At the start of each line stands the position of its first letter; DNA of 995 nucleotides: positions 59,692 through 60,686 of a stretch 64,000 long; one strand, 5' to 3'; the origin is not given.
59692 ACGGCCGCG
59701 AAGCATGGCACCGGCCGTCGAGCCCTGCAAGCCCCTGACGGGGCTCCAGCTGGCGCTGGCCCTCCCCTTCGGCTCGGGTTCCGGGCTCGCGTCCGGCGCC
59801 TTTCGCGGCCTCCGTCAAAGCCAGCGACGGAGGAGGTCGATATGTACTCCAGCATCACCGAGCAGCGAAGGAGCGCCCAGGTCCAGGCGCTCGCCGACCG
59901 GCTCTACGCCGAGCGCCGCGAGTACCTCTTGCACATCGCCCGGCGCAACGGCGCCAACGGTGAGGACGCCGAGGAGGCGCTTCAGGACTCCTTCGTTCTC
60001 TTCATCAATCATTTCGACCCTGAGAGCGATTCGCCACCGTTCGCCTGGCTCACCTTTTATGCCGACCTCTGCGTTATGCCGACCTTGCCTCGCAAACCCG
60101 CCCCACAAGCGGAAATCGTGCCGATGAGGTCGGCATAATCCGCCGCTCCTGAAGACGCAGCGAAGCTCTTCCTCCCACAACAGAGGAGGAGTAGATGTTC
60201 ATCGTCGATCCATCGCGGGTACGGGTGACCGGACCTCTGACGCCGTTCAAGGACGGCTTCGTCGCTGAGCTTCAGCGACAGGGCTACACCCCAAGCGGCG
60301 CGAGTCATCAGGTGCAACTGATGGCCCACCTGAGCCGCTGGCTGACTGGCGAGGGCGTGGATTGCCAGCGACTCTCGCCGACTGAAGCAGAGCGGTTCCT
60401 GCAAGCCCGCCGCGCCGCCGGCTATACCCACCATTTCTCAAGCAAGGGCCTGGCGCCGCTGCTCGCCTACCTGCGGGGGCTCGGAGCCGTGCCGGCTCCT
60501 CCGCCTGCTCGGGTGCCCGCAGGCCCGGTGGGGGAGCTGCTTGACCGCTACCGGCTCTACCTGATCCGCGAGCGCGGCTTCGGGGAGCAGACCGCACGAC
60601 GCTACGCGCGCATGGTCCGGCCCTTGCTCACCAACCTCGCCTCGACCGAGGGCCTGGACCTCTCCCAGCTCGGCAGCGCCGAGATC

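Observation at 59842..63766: Recombinase-in-trio element inserted in frame into an ECF-like sigma factor gene, with a 5-bp ACCTT duplication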

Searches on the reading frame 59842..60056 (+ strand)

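Call 5: search_protein_families(library=pfam, proteins=[window:59842-60056:+], max_evalue=0.01)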
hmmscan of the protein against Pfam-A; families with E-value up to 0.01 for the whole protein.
window:59842-60056:+ (71 aa): 1 family
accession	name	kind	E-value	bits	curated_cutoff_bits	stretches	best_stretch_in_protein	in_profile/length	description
PF04542.20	Sigma70_r2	-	5.1e-05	23.4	24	1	21-71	1-54/71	Sigma-70 region 2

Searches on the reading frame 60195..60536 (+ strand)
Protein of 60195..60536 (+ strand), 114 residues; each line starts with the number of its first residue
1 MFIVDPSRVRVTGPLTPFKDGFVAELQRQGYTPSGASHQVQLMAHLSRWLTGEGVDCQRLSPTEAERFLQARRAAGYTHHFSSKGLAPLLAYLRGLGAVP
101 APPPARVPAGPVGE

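Call 63: search_protein_families(library=pfam, proteins=[window:60195-60536:+], max_evalue=10)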
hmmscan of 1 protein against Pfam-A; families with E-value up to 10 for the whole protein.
seq(114 aa): 1 family
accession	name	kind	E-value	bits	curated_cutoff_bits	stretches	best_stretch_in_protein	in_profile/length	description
PF02899.23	Phage_int_SAM_1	-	0.0089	16.7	22.3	1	40-95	23-74/83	Phage integrase, N-terminal SAM-like domain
